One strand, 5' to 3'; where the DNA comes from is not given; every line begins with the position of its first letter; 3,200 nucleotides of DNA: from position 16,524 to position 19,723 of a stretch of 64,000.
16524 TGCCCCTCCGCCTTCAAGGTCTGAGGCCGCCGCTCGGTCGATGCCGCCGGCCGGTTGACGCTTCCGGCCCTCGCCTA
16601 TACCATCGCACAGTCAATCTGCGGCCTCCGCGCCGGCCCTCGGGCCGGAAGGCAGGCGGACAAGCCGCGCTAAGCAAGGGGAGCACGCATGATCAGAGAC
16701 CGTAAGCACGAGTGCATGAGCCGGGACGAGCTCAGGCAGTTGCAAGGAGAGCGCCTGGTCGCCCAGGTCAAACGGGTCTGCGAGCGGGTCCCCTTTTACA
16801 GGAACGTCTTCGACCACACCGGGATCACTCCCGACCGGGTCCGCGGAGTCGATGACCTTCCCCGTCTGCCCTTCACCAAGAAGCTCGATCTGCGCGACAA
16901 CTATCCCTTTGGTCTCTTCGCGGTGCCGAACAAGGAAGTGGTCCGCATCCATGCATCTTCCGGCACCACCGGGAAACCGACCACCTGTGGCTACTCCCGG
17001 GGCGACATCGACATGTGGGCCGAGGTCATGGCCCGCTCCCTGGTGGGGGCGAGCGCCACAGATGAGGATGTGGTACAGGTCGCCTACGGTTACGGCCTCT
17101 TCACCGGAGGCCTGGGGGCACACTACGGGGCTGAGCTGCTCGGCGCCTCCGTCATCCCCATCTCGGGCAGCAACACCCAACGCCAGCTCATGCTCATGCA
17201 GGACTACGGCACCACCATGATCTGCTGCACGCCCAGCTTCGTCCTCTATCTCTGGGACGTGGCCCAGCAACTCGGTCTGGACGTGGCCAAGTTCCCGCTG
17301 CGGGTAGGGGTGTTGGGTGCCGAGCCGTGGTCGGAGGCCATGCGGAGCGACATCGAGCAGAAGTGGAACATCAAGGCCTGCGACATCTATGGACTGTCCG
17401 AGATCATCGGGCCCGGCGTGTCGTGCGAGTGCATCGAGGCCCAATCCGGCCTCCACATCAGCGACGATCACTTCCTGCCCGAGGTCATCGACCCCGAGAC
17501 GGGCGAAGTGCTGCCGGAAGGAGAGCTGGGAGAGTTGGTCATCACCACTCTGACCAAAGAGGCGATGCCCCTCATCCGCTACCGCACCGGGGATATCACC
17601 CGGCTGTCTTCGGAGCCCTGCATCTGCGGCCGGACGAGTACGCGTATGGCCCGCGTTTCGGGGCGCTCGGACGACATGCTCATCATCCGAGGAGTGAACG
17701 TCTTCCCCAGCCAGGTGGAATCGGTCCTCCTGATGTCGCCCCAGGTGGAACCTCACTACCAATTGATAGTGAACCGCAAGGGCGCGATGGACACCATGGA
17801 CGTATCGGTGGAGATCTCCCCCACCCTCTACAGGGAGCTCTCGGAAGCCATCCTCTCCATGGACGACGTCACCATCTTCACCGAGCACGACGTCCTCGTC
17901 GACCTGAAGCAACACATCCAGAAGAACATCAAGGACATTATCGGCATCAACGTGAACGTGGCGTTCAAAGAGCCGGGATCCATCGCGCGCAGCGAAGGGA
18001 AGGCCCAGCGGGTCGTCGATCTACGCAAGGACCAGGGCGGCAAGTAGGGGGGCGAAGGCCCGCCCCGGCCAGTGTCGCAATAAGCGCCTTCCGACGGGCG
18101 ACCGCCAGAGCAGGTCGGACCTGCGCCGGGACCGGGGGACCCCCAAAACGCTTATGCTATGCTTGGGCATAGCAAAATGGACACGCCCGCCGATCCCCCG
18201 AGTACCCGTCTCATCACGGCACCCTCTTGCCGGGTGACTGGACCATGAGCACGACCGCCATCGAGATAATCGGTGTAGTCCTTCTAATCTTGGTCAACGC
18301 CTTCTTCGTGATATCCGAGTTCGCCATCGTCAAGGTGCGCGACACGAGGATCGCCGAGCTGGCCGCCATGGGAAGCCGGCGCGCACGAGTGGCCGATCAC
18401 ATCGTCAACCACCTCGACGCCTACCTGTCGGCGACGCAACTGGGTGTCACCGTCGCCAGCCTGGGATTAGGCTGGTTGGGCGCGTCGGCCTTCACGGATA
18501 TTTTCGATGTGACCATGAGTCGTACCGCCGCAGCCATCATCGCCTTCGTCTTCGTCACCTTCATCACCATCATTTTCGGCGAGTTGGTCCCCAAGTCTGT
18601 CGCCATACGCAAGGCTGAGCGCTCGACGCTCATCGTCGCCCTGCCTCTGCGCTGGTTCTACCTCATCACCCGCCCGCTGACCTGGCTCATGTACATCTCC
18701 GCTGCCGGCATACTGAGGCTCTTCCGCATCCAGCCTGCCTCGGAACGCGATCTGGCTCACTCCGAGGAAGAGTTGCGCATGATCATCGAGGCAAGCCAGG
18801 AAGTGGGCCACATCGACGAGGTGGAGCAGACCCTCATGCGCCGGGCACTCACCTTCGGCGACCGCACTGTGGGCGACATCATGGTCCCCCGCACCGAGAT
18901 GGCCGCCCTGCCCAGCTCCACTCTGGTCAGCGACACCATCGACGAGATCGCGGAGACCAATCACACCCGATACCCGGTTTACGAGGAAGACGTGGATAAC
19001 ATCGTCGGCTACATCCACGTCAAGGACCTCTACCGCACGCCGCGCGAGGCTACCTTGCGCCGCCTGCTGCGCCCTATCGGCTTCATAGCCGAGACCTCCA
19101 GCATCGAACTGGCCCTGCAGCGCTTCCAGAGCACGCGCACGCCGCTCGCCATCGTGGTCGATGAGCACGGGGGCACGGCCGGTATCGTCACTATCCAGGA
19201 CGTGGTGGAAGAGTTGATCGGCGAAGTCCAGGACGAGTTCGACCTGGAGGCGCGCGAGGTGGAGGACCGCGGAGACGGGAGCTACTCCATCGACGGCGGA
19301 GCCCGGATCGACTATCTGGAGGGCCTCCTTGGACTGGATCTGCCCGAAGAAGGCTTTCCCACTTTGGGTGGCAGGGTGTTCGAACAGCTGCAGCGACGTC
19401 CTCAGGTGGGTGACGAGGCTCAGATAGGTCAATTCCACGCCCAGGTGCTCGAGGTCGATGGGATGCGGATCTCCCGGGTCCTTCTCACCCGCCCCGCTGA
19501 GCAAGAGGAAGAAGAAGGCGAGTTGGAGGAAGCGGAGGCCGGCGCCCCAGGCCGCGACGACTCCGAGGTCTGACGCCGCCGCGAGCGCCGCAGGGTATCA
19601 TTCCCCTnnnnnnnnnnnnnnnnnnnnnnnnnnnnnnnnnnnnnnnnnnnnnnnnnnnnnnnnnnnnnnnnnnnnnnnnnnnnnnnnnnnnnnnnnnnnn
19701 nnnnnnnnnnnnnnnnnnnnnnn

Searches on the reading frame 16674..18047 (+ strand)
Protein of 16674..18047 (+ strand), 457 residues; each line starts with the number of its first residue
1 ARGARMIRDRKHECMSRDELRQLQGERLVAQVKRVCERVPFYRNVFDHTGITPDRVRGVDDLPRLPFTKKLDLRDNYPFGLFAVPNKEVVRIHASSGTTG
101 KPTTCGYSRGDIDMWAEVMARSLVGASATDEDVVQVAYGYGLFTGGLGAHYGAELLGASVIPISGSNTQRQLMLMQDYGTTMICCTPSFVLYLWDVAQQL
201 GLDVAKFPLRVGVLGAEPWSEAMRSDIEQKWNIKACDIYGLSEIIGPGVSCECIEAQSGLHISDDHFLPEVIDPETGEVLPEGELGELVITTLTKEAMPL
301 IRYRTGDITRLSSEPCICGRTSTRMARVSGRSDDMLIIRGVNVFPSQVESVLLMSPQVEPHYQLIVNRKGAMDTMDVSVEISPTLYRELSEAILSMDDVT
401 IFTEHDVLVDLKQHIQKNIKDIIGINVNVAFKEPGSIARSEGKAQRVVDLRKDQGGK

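Call 12: search_protein_families(library=pfam, max_evalue=0.00001, proteins=[window:16674-18047:+])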
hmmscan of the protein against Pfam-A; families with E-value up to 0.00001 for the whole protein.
window:16674-18047:+ (457 aa): 2 families
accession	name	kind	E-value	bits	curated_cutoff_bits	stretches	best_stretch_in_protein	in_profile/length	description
PF14535.12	AMP-binding_C_2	-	4.5e-27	94.6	25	1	340-451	1-96/96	AMP-binding enzyme C-terminal domain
PF00501.34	AMP-binding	-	1e-14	54.6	29.9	1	88-291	163-375/384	AMP-binding enzyme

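Call 56: search_protein_families(library=ncbifam, max_evalue=1e-10, proteins=[window:16674-18047:+])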
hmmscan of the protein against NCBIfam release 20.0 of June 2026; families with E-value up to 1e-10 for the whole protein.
window:16674-18047:+ (457 aa): 8 families
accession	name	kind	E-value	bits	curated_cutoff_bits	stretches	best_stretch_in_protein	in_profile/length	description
TIGR02155.1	PA_CoA_ligase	equivalog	9.6e-179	594.3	646.3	1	13-451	1-422/422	phenylacetate--CoA ligase PaaK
NF041878.1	paak_haloarch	equivalog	2.4e-164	547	700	1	11-451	4-427/427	phenylacetate--CoA ligase PaaK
NF053551.1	FlxY_rubin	equivalog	1.1e-62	212.2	520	1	14-382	3-373/424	flexirubin biosynthesis putative acyl-CoA ligase FlxY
NF045666.1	DVU1553_fam_AMP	equivalog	9.3e-57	192.6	300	1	11-331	14-330/331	DVU_1553 family AMP-dependent CoA ligase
NF041217.1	BagE_FevW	exception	5.7e-48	163.9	800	1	17-381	10-358/424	bagremycin/ferroverdin synthetase BagE/FevW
TIGR03335.1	F390_ftsA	equivalog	3.4e-40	138.1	458.7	1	12-450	6-444/445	coenzyme F390 synthetase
NF004837.0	PRK06187.1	subfamily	1.3e-14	53.4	476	1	88-359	171-449/531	long-chain-fatty-acid--CoA ligase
TIGR02304.1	aden_form_hyp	equivalog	3.9e-14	52.5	251.9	1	169-372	177-371/430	F390 synthetase-related protein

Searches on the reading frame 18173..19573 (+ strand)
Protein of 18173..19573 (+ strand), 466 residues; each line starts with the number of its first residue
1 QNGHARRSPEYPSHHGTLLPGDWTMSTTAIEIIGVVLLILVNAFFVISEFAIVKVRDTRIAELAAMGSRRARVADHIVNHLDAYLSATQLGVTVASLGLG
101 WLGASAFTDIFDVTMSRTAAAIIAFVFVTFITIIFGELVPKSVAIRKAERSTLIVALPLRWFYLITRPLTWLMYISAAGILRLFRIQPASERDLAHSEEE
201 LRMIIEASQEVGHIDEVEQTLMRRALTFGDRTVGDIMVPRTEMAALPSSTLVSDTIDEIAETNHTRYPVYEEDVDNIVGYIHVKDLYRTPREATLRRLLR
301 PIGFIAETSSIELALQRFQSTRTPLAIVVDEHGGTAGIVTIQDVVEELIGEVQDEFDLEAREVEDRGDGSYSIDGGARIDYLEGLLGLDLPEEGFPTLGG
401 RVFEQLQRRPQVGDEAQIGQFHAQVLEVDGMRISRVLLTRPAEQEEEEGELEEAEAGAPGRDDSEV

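Call 12: search_protein_families(library=pfam, max_evalue=0.00001, proteins=[window:18173-19573:+])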
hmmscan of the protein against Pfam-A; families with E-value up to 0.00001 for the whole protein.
window:18173-19573:+ (466 aa): 3 families
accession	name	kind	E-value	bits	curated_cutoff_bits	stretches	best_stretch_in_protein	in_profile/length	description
PF01595.25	CNNM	-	1.3e-50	172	28.4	1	34-218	2-181/181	Cyclin M transmembrane N-terminal domain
PF03471.22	CorC_HlyC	-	3.9e-20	72.1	27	1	366-441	3-80/81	Transporter associated domain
PF00571.33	CBS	-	8.5e-14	52.1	24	1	233-288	1-53/57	CBS domain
